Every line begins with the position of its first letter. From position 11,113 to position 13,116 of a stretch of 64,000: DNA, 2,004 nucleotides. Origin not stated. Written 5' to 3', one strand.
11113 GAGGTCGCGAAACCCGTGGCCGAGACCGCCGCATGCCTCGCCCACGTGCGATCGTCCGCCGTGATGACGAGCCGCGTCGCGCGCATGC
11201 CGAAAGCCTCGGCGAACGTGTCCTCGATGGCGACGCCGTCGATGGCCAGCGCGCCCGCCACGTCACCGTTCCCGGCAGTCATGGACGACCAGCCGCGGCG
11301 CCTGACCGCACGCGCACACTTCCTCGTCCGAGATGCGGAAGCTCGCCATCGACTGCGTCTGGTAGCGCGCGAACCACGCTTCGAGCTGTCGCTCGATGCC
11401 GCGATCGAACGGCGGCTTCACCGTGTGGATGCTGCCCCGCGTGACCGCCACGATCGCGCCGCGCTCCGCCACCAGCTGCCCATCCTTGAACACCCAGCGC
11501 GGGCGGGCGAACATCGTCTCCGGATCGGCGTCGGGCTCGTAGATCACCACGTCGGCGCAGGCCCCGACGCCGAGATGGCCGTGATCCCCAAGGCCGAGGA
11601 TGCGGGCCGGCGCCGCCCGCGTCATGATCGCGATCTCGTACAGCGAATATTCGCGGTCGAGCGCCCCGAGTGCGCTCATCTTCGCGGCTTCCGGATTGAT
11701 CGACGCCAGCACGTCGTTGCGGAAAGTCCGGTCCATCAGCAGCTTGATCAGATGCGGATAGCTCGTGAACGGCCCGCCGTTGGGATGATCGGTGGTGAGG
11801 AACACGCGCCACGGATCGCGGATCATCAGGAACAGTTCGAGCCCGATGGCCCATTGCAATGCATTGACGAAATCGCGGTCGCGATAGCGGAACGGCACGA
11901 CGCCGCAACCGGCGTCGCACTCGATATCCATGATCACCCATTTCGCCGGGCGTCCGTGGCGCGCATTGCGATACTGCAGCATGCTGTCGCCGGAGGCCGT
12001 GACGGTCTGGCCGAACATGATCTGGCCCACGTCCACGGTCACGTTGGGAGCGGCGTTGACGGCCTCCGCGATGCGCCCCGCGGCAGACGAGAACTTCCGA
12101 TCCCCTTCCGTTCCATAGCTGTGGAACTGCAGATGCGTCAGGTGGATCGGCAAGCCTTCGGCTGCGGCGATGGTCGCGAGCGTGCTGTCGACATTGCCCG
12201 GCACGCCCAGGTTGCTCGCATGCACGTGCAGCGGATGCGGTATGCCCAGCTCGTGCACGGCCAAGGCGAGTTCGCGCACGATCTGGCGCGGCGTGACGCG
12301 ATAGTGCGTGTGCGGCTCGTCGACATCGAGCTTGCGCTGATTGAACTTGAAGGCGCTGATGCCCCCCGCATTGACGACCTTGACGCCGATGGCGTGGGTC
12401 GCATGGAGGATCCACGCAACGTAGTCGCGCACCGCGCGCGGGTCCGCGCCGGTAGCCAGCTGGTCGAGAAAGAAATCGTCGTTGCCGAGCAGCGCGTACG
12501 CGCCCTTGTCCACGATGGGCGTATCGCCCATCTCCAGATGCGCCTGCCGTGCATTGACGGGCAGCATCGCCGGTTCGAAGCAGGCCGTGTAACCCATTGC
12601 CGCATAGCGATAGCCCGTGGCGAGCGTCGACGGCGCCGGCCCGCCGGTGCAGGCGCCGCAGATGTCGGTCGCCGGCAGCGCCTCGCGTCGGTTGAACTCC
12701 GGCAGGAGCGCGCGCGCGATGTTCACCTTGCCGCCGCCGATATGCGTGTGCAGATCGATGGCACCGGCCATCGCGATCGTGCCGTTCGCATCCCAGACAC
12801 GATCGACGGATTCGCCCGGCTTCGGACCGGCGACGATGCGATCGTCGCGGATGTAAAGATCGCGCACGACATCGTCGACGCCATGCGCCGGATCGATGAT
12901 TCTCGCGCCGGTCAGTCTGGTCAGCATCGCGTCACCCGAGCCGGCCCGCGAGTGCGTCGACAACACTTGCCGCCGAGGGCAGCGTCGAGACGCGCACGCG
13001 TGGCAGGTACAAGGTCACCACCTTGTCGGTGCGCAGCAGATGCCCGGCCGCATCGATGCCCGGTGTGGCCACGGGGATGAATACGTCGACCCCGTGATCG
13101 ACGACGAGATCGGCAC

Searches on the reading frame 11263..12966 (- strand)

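Call 44: search_protein_families(library=pfam, proteins=[window:11263-12966:-], max_evalue=0.001)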
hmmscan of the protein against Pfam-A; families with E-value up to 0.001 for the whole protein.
window:11263-12966:- (567 aa): 2 families
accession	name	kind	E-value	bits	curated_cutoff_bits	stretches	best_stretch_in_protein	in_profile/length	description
PF07969.17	Amidohydro_3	-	1.1e-47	164.1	29.7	1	56-499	1-471/472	Amidohydrolase family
PF01979.26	Amidohydro_1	-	0.0007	19.4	25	0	388-486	245-328/345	Amidohydrolase family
